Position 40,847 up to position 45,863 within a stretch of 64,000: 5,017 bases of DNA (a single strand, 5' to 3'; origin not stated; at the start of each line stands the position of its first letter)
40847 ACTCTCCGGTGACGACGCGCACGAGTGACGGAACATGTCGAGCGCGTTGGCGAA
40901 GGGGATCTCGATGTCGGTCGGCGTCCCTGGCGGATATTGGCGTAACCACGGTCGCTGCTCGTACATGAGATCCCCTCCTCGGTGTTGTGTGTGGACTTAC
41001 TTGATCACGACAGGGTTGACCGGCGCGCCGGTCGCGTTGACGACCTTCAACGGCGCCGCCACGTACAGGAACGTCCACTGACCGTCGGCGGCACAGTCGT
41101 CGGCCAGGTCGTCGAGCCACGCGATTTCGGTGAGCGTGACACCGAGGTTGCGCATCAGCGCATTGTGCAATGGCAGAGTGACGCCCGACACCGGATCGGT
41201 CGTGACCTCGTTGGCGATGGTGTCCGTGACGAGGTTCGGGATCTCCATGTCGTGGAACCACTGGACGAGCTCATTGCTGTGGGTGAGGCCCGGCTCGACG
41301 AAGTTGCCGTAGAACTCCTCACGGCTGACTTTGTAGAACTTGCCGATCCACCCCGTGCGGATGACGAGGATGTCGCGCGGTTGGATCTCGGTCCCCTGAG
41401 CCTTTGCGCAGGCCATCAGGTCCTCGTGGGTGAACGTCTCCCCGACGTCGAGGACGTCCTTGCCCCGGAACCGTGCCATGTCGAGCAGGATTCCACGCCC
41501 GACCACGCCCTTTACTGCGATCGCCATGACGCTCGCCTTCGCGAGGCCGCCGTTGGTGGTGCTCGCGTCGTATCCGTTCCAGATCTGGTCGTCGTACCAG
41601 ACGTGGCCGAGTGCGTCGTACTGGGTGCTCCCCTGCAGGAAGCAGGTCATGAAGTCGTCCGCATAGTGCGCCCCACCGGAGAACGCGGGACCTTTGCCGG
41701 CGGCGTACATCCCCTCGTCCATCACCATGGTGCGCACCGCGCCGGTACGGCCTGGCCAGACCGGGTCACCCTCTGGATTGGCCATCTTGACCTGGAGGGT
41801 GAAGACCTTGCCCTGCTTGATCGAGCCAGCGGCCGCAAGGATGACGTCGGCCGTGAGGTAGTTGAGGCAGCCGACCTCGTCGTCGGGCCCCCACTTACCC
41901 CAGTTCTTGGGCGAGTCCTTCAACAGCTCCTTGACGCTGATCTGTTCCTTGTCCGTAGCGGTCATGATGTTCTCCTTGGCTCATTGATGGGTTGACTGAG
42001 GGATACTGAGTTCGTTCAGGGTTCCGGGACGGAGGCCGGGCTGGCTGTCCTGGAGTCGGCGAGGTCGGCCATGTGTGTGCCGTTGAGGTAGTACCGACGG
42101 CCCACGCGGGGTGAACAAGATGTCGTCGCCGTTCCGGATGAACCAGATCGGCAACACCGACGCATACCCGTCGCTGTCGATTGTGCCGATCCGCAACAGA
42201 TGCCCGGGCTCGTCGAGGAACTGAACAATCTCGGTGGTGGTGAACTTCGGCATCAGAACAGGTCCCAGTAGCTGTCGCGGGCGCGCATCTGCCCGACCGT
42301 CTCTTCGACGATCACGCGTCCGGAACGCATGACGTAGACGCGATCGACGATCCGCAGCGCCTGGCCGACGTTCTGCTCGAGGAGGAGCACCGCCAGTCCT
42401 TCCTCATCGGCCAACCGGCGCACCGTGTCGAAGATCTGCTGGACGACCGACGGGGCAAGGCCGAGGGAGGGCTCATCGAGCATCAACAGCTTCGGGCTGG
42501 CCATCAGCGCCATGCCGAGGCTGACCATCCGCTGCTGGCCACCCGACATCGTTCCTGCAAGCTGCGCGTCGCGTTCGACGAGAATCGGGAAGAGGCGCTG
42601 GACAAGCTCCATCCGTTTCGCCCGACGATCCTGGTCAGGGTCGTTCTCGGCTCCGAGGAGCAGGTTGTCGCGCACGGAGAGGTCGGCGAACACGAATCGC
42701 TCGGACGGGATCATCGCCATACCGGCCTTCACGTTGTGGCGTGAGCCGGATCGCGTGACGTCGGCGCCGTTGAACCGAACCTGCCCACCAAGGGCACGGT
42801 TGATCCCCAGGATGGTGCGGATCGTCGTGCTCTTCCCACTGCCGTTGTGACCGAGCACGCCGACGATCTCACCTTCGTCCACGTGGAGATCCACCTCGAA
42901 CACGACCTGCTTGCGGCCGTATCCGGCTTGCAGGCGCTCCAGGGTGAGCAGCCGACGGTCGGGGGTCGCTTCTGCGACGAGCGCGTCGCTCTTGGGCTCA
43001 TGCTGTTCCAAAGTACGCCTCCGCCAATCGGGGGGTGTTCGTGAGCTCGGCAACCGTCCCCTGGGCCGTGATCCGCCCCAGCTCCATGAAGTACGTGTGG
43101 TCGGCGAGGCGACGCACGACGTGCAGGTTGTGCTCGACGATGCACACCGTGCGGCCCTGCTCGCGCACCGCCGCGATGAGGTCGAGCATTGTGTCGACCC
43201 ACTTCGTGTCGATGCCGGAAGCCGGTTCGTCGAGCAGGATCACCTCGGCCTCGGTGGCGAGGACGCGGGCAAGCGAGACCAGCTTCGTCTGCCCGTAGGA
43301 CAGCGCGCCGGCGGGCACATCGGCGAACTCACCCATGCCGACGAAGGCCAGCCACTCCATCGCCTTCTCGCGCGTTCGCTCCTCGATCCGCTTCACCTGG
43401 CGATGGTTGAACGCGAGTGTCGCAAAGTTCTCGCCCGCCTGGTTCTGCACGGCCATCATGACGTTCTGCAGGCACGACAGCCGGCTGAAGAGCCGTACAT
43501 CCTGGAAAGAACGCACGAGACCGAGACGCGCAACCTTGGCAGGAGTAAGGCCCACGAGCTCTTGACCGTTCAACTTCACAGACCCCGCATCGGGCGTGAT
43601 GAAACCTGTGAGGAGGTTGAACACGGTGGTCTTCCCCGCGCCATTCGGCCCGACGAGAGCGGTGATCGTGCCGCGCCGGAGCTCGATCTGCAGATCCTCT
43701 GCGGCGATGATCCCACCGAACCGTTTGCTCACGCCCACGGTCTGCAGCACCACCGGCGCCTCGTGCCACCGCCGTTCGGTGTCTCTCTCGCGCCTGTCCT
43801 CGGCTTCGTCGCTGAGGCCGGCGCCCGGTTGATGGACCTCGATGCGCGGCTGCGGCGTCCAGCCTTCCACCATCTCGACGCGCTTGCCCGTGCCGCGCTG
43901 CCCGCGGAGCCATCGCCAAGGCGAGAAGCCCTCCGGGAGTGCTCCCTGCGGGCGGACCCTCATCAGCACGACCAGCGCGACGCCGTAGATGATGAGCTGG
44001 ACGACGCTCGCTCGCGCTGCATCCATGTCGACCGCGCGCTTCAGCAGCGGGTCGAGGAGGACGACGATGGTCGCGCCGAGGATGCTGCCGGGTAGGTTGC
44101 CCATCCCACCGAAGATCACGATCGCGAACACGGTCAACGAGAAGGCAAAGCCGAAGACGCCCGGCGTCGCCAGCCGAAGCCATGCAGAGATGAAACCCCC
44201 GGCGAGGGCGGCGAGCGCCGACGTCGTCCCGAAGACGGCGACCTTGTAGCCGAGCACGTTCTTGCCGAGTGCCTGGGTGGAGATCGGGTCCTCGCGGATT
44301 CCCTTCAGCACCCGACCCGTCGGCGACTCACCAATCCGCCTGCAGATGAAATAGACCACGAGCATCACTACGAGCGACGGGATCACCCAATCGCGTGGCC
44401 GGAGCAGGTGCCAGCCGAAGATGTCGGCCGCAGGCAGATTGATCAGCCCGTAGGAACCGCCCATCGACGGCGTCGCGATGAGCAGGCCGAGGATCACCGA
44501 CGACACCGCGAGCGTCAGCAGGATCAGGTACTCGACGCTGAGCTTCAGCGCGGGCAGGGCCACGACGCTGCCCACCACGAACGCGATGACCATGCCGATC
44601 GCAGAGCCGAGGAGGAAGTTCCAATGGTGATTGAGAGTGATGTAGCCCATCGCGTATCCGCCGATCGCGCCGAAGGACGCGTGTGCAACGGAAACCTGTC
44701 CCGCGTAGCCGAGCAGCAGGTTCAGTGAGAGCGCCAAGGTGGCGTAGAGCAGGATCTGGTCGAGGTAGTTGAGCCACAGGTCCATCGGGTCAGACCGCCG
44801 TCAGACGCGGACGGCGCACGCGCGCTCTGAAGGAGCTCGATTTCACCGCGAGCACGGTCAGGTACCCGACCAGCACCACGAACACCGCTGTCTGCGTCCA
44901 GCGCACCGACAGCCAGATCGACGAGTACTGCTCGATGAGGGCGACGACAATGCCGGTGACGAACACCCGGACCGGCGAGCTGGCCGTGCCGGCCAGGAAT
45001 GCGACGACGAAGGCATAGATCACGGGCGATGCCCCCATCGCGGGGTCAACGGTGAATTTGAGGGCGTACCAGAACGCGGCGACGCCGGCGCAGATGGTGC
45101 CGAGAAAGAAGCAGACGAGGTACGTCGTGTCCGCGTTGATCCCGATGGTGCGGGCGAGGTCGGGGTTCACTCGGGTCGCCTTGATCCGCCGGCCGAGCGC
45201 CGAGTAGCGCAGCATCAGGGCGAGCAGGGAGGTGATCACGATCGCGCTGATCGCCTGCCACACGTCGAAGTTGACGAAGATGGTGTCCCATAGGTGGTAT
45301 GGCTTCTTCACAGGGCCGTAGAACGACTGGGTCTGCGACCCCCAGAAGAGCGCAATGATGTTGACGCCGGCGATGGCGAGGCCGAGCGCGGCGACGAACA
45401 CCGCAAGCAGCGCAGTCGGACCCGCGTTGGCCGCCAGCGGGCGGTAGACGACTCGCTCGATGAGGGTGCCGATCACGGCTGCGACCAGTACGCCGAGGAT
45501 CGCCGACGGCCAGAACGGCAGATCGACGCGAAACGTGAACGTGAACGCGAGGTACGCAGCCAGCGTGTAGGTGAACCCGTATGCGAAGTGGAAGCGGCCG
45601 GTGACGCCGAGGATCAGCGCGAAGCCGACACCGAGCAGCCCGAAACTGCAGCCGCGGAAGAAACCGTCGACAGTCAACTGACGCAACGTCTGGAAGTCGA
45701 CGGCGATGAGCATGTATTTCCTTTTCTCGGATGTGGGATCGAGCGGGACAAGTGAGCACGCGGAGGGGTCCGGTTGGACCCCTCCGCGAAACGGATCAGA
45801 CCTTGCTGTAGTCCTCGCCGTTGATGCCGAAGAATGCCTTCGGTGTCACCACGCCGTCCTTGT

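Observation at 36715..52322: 15.4-kb catabolic module bounded by 117/118-bp inverted repeats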

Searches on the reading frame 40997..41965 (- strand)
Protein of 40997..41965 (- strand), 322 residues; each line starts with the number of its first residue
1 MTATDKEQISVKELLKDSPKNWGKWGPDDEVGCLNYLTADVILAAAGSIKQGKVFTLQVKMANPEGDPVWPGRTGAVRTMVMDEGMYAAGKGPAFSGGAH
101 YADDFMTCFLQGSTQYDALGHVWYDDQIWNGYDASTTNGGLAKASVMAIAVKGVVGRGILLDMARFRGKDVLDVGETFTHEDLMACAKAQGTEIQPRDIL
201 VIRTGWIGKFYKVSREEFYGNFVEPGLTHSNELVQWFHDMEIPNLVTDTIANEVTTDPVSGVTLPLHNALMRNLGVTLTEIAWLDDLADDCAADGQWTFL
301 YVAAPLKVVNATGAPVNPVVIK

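Call 6: search_protein_families(library=pfam, proteins=[window:40997-41965:-])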
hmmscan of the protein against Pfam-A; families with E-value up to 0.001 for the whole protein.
window:40997-41965:- (322 aa): 1 family
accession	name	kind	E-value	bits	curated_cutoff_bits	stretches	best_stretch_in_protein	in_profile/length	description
PF04199.19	Cyclase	-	2.3e-18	67.2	23.1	1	79-252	17-140/142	Putative cyclase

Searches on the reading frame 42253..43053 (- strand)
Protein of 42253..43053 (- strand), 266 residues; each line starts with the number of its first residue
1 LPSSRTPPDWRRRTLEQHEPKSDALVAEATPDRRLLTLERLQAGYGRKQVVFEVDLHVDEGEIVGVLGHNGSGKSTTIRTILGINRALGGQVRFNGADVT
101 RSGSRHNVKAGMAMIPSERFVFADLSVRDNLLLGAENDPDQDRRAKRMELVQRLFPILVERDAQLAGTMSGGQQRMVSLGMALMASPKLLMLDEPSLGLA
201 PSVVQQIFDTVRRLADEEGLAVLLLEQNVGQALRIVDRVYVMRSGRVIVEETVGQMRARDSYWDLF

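Call 6: search_protein_families(library=pfam, proteins=[window:42253-43053:-])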
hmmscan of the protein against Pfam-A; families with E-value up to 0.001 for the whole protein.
window:42253-43053:- (266 aa): 3 families
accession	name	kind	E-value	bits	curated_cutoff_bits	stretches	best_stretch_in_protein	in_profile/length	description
PF00005.33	ABC_tran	-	1.6e-28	100.5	25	1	53-196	3-136/137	ABC transporter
PF13304.12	AAA_21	-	6.5e-08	33.4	27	0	166-222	235-293/304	AAA domain, putative AbiEii toxin, Type IV TA system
PF02463.25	SMC_N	-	0.00046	20.1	40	0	63-240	26-212/220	RecF/RecN/SMC N terminal domain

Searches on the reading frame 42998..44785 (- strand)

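Call 6: search_protein_families(library=pfam, proteins=[window:42998-44785:-])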
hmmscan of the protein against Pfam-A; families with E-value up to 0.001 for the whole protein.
window:42998-44785:- (595 aa): 5 families
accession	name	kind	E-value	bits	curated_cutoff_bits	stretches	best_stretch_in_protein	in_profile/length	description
PF02653.21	BPD_transp_2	-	4.9e-35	121.4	26.8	1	5-266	3-264/269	Branched-chain amino acid transport system / permease component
PF00005.33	ABC_tran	-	2.2e-29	103.2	25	1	363-522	2-136/137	ABC transporter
PF13304.12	AAA_21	-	1e-09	39.3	27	0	374-394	1-21/304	AAA domain, putative AbiEii toxin, Type IV TA system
PF13476.12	AAA_23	-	4.8e-06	27.8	27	1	358-407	9-54/201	AAA domain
PF02463.25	SMC_N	-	4e-05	23.6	40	0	373-549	25-195/220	RecF/RecN/SMC N terminal domain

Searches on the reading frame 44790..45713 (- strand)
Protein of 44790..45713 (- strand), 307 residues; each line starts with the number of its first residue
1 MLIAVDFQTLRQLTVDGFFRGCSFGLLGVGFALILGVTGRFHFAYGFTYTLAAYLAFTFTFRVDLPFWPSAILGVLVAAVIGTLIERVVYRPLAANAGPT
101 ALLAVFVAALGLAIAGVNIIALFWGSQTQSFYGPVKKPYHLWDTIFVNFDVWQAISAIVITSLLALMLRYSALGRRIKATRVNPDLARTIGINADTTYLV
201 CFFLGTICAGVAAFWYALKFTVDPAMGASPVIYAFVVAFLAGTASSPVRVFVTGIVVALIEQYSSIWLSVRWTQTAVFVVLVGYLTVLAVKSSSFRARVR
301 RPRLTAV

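Call 6: search_protein_families(library=pfam, proteins=[window:44790-45713:-])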
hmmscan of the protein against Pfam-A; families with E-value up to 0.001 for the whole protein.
window:44790-45713:- (307 aa): 1 family
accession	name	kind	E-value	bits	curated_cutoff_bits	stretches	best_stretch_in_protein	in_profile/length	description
PF02653.21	BPD_transp_2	-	7.9e-33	114.2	26.8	1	15-289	3-268/269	Branched-chain amino acid transport system / permease component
